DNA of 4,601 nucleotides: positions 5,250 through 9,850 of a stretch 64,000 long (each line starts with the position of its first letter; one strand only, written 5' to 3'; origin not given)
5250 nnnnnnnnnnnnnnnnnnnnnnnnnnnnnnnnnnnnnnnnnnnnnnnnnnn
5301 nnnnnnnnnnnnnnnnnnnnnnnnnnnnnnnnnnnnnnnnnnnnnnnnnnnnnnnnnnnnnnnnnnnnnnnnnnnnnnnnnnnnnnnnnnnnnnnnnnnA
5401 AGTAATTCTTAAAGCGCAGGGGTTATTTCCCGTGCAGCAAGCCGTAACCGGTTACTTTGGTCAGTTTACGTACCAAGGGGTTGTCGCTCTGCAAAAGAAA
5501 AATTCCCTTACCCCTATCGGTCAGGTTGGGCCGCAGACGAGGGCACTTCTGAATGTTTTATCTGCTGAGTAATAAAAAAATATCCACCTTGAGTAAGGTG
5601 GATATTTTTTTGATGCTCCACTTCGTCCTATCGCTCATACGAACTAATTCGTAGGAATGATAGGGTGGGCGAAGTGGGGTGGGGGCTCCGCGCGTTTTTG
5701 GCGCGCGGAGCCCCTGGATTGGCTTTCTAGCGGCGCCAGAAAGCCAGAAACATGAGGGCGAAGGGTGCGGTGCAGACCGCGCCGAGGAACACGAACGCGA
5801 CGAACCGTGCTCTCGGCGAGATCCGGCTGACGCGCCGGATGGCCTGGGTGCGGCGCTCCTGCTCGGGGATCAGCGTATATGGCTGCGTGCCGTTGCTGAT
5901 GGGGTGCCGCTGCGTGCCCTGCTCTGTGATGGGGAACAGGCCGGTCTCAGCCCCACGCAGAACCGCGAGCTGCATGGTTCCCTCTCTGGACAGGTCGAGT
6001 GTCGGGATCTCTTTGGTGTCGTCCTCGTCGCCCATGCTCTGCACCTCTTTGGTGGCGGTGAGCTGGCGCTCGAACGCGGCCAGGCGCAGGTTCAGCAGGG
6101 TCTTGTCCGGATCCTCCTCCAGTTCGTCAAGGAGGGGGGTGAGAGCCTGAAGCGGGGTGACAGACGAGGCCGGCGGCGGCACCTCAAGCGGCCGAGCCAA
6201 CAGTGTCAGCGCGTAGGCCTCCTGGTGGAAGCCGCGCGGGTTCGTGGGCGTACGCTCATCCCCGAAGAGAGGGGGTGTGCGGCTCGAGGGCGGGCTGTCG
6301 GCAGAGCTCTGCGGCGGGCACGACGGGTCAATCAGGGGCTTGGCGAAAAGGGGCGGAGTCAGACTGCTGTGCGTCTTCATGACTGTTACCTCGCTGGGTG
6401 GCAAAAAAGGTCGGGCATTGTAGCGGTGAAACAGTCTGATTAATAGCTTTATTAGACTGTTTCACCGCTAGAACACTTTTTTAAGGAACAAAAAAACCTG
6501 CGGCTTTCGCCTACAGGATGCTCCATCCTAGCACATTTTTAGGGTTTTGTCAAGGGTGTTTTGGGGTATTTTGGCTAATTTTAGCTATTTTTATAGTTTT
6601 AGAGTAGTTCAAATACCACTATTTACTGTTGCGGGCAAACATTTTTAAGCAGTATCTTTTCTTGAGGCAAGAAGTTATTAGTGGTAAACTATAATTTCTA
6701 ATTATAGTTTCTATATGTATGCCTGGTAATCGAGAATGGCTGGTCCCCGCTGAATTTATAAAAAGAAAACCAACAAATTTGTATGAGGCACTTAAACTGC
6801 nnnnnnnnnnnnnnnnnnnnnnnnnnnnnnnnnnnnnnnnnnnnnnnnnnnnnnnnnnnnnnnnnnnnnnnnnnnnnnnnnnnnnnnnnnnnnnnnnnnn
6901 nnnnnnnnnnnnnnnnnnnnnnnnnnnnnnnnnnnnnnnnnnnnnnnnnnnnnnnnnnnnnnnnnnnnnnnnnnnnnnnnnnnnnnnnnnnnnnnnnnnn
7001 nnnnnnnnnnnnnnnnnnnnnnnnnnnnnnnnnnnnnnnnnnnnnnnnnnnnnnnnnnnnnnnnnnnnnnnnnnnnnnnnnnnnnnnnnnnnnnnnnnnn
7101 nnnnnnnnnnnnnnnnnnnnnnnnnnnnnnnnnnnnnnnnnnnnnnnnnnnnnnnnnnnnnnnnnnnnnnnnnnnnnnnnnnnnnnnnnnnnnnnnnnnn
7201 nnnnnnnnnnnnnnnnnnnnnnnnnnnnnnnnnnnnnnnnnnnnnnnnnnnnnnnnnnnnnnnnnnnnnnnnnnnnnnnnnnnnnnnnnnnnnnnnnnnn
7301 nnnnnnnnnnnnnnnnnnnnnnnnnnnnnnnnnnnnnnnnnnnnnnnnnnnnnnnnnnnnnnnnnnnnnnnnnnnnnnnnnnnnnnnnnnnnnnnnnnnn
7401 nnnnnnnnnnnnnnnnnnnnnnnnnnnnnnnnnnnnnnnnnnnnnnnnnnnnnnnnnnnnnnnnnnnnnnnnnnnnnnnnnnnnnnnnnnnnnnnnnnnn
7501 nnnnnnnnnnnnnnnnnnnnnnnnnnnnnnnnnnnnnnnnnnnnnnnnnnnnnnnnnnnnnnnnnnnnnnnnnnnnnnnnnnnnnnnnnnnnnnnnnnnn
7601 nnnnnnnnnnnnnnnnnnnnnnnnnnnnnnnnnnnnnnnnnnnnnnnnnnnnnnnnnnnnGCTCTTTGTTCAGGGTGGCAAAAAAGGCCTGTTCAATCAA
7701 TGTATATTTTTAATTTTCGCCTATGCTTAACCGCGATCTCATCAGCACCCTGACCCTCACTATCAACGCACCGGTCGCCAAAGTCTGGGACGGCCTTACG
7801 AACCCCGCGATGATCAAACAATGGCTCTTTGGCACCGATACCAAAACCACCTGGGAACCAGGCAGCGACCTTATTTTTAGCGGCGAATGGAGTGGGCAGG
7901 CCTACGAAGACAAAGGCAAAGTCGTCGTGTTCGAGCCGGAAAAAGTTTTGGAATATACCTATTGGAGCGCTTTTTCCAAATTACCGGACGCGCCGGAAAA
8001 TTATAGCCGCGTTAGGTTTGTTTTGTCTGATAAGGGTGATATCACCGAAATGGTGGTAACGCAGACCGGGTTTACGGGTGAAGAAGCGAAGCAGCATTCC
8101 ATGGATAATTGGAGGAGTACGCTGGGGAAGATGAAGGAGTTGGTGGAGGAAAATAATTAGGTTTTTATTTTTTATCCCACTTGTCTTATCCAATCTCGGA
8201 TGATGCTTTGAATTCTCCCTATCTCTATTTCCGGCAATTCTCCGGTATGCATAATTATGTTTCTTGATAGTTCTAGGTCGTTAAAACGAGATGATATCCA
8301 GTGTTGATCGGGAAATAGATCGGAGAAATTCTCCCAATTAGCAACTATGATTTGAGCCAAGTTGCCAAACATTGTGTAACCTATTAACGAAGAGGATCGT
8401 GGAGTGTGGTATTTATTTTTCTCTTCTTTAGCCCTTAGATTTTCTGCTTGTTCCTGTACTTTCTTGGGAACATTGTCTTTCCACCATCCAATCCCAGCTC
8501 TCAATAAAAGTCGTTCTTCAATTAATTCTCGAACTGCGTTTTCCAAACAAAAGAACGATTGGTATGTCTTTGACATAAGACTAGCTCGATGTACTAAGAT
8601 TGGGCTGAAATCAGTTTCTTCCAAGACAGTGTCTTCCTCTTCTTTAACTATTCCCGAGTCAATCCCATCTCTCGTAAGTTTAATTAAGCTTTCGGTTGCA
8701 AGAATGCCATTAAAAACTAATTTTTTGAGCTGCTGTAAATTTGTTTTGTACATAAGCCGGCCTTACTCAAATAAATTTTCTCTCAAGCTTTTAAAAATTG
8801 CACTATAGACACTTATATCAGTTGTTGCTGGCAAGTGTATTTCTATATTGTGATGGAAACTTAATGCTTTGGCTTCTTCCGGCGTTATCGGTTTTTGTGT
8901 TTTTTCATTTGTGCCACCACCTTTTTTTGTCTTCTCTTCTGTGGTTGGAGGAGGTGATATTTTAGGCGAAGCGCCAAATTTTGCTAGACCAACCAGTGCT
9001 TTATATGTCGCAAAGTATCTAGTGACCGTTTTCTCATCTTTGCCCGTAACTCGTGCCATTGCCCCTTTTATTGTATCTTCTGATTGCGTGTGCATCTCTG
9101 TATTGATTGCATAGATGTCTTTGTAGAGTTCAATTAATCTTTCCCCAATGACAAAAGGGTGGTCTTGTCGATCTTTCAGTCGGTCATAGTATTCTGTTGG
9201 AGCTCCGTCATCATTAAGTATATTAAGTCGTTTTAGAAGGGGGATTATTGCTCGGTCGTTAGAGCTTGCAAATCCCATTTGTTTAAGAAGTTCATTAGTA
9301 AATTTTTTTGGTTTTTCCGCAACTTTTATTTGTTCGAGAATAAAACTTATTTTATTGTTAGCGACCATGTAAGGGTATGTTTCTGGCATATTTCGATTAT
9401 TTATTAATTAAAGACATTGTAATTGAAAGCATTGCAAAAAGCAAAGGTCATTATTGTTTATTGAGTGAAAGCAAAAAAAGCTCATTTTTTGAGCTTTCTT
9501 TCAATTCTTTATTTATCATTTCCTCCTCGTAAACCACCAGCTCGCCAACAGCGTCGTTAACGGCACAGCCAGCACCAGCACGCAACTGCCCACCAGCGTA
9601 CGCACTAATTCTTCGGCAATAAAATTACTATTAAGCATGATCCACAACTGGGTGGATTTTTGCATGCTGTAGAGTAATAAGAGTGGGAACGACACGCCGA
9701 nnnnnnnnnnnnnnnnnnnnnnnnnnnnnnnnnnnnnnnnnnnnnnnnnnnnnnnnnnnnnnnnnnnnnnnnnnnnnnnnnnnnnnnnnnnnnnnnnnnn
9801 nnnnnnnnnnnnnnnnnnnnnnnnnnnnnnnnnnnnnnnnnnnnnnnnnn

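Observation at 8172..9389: AT-rich two-gene cassette ending in a HEPN (Rx4H) protein: candidate toxin-antitoxin or abortive-infection module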

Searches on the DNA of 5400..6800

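Call 75: search_rna_families(source=window, start=5400, end=6800, threshold=evalue, max_evalue=1)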
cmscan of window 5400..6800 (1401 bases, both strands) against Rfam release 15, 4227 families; matches with E-value up to 1: 7.
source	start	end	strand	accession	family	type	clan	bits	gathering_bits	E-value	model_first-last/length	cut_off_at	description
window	5623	5717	+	RF02790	sodF_sRNA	Gene; sRNA;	-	33.7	46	0.0042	1-90/90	no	sodF sRNA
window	5604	5715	+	RF04338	Plastid-psbJ-2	Cis-reg;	CL00152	27.1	65.6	0.013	1-144/144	no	Plastid-psbJ-2 3UTR RNA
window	6419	6475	+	RF03283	mir-1010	Gene; miRNA;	-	26.9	70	0.003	20-79/93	no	mir-1010 microRNA precursor family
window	6418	6472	-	RF00937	mir-653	Gene; miRNA;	-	26.6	77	0.0092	1-78/78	no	mir-653 microRNA precursor family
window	5573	5612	+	RF03729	mir-2363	Gene; miRNA;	-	23.9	90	0.13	1-72/72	no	mir-2363 microRNA precursor family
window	5574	5611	-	RF02397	sau-5971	Gene; sRNA;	-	23.1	90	0.24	55-92/96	no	Staphylococcus sRNA sau-5971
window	5491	5550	-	RF00489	ctRNA_p42d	Gene; antisense;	-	18.3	50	0.9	1-46/46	no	ctRNA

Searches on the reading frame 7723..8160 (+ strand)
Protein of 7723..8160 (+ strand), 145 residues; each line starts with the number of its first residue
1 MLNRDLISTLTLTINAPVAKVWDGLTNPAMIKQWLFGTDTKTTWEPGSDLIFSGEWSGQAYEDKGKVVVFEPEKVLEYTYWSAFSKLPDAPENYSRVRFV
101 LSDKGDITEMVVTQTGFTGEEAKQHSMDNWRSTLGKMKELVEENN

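Call 58: search_protein_families(library=pfam, proteins=[window:7723-8160:+], max_evalue=0.001)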
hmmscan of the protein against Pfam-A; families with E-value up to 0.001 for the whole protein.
window:7723-8160:+ (145 aa): 1 family
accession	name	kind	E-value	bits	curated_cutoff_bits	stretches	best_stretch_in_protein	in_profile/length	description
PF08327.17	AHSA1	-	2.5e-22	79.8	22.1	1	15-142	1-125/125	Activator of Hsp90 ATPase homolog 1-like protein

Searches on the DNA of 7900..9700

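Call 71: search_rna_families(source=window, start=7900, end=9700, threshold=evalue, max_evalue=1)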
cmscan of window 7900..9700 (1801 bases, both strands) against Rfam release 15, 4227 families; matches with E-value up to 1: 0.
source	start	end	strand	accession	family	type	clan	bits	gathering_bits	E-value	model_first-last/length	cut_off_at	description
